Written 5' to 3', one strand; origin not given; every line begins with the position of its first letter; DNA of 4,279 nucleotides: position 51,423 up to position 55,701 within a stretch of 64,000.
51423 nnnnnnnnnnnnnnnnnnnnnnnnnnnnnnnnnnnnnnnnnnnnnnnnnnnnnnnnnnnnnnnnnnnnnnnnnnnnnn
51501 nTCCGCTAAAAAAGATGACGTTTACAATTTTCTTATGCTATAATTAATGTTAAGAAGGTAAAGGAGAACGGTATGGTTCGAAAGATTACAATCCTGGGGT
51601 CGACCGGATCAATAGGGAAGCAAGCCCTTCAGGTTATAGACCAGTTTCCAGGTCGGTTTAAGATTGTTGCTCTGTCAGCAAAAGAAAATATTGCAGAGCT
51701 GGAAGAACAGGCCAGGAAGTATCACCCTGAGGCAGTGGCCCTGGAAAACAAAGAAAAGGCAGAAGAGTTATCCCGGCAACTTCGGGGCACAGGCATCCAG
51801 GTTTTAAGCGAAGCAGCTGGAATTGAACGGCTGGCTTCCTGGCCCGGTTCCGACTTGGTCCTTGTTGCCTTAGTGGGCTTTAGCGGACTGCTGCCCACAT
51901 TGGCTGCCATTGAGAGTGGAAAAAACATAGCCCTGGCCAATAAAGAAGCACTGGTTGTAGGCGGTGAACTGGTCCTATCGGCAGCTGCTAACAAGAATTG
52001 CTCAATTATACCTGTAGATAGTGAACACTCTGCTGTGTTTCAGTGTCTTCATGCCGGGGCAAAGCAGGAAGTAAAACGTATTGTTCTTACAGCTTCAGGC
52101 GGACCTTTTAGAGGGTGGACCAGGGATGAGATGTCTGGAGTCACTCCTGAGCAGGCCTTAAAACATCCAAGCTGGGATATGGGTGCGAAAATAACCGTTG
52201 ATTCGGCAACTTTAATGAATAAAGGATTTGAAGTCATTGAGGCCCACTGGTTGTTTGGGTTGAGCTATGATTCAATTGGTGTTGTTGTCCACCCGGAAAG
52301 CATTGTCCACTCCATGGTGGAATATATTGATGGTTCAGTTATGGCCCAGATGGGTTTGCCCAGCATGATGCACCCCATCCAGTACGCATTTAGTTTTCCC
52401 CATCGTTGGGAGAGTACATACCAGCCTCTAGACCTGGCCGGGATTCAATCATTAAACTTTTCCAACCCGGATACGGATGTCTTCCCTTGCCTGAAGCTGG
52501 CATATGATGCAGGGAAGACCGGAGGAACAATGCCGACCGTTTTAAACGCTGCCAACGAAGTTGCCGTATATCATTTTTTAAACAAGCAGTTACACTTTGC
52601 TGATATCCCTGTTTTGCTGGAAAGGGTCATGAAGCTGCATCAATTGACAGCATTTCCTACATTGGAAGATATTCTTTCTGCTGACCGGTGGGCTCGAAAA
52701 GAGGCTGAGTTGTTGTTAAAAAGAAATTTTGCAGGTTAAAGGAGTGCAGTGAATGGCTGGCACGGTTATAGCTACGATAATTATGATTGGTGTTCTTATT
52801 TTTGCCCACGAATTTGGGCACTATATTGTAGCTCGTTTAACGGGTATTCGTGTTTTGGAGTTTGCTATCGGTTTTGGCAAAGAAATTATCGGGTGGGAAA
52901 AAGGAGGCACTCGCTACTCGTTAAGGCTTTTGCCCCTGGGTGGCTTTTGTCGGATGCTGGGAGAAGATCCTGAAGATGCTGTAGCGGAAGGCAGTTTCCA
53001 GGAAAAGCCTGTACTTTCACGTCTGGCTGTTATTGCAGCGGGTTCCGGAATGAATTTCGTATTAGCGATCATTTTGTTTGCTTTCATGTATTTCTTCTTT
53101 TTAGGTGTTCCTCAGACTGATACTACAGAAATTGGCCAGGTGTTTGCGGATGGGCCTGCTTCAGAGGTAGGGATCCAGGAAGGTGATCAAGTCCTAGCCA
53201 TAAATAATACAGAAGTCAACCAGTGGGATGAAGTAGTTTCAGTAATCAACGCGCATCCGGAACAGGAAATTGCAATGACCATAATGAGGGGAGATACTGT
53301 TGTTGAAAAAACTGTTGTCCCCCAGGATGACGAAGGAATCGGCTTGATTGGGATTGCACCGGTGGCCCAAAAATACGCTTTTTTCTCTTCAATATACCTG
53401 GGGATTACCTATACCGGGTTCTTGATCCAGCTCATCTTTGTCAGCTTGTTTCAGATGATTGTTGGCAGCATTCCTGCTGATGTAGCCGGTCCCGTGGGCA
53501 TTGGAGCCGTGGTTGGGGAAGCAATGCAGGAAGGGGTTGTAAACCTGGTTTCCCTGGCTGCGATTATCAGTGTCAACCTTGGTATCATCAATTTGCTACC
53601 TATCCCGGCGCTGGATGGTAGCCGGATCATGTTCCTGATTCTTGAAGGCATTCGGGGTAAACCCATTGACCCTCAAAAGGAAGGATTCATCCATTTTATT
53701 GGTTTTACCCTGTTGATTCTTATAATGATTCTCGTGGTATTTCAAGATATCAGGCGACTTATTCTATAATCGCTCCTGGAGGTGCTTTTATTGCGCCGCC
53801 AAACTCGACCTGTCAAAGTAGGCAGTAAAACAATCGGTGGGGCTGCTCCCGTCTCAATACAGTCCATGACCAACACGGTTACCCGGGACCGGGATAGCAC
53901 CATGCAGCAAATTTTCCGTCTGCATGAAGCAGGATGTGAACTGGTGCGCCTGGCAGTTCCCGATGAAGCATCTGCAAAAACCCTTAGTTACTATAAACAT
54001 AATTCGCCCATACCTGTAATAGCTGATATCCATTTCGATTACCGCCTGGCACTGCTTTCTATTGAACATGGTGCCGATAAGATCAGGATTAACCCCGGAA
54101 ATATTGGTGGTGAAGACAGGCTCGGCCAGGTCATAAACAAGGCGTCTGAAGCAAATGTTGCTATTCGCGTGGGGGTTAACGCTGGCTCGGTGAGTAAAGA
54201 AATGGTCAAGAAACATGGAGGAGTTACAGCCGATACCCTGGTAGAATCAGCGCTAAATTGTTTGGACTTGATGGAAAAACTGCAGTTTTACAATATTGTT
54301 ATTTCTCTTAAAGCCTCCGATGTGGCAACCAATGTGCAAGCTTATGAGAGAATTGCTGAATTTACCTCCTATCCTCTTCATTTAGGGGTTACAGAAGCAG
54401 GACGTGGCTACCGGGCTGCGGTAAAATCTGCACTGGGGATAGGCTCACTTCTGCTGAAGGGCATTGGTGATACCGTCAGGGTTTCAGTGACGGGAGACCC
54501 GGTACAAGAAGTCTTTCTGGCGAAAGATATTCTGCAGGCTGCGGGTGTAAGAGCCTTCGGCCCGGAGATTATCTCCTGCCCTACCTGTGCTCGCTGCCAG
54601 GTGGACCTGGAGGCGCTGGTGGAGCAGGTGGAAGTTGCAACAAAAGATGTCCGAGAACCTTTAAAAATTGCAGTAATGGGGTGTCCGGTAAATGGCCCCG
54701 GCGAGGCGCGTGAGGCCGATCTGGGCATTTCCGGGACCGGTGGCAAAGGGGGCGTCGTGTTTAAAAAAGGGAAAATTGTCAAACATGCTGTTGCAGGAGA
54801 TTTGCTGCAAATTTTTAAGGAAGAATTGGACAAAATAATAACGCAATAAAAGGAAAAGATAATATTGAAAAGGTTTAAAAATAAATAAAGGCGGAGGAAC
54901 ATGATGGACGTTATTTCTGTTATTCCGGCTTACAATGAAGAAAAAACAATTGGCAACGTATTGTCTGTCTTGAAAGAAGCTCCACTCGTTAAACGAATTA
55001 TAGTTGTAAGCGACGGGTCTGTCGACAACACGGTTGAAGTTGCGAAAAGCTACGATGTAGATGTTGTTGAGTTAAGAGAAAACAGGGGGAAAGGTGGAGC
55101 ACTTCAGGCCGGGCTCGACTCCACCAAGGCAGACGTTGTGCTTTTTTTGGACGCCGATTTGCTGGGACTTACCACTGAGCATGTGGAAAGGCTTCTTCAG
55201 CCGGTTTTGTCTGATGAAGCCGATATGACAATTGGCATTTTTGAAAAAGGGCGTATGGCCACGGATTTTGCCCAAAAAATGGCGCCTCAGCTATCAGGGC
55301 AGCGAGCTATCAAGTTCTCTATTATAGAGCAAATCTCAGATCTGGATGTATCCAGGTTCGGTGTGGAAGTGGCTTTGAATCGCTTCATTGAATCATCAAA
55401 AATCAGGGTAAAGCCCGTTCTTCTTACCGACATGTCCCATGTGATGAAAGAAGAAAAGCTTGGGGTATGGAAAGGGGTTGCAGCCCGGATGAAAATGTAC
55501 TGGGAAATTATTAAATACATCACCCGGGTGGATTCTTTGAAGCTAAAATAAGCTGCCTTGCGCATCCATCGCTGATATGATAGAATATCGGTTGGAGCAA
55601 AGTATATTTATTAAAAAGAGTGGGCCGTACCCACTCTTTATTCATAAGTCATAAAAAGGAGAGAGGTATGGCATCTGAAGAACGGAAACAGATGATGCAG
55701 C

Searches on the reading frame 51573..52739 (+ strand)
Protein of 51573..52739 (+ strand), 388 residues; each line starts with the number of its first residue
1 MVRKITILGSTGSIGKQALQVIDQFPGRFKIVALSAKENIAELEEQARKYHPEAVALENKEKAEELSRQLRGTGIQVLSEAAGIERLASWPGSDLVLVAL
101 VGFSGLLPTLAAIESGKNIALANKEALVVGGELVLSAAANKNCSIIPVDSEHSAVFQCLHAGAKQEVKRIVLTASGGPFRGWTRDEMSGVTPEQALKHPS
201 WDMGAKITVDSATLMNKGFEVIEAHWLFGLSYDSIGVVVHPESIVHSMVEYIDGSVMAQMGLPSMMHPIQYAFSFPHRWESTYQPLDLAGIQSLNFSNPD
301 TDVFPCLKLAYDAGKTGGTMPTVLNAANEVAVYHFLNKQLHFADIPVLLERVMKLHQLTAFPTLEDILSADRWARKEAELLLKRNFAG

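Call 55: search_protein_families(library=pfam, proteins=[window:51573-52739:+], max_evalue=0.00001)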
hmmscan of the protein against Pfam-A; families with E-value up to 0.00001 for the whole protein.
window:51573-52739:+ (388 aa): 3 families
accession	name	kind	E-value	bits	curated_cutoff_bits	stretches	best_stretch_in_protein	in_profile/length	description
PF02670.22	DXP_reductoisom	-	1.4e-42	145.9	21.7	1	5-131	1-129/129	1-deoxy-D-xylulose 5-phosphate reductoisomerase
PF08436.17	DXP_redisom_C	-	2e-42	143.7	26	1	145-228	1-84/84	1-deoxy-D-xylulose 5-phosphate reductoisomerase C-terminal domain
PF13288.12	DXPR_C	-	2.9e-40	137.6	27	1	260-376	1-114/115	DXP reductoisomerase C-terminal domain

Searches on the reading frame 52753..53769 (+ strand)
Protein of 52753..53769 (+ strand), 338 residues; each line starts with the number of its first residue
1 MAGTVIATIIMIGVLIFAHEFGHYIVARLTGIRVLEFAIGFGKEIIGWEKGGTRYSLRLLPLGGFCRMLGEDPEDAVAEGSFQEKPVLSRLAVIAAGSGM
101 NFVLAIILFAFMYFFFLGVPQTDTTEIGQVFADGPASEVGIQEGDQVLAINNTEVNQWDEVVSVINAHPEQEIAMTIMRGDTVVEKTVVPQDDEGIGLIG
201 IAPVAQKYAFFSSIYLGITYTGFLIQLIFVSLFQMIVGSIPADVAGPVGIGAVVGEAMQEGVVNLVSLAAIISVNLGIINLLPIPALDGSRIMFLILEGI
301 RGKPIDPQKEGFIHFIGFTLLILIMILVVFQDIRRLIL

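Call 55: search_protein_families(library=pfam, proteins=[window:52753-53769:+], max_evalue=0.00001)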
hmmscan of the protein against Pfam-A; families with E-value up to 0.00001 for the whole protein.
window:52753-53769:+ (338 aa): 4 families
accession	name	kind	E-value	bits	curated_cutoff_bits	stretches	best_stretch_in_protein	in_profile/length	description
PF02163.28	Peptidase_M50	-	1.1e-61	208.4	27.2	1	8-323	2-220/221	Peptidase family M50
PF17820.7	PDZ_6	-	3.7e-08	33.4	27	1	127-177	2-52/54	PDZ domain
PF13180.12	PDZ_2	-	1.1e-07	32.4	27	1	127-187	16-77/80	PDZ domain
PF00595.29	PDZ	-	4.9e-07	30.5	23.2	1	124-178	26-81/81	PDZ domain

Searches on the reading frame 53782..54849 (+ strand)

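Call 55: search_protein_families(library=pfam, proteins=[window:53782-54849:+], max_evalue=0.00001)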
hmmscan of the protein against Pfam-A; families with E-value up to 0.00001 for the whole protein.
window:53782-54849:+ (355 aa): 1 family
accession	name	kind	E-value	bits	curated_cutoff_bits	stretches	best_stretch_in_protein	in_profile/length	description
PF04551.19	GcpE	-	1.4e-137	458.8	32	1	8-350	1-342/343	GcpE protein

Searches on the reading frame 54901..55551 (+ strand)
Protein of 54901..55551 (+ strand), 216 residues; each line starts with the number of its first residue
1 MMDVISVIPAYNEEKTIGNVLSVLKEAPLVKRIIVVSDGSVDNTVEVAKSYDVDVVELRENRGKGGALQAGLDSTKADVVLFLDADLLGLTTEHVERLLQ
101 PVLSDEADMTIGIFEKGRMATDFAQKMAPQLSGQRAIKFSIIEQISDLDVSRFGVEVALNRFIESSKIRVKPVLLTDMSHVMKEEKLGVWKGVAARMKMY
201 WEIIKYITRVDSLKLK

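Call 56: search_protein_families(library=pfam, proteins=[window:54901-55551:+], max_evalue=0.00001)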
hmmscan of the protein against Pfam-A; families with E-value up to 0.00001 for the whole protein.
window:54901-55551:+ (216 aa): 3 families
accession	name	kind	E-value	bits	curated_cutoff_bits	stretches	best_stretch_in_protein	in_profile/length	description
PF00535.33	Glycos_transf_2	-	3.4e-27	95.9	23.3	1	7-128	3-129/168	Glycosyl transferase family 2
PF12804.13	NTP_transf_3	-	2.2e-09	38.1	27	1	12-119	22-129/160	MobA-like NTP transferase domain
PF13641.12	Glyco_tranf_2_3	-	2.1e-06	28.4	27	1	7-88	6-98/230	Glycosyltransferase like family 2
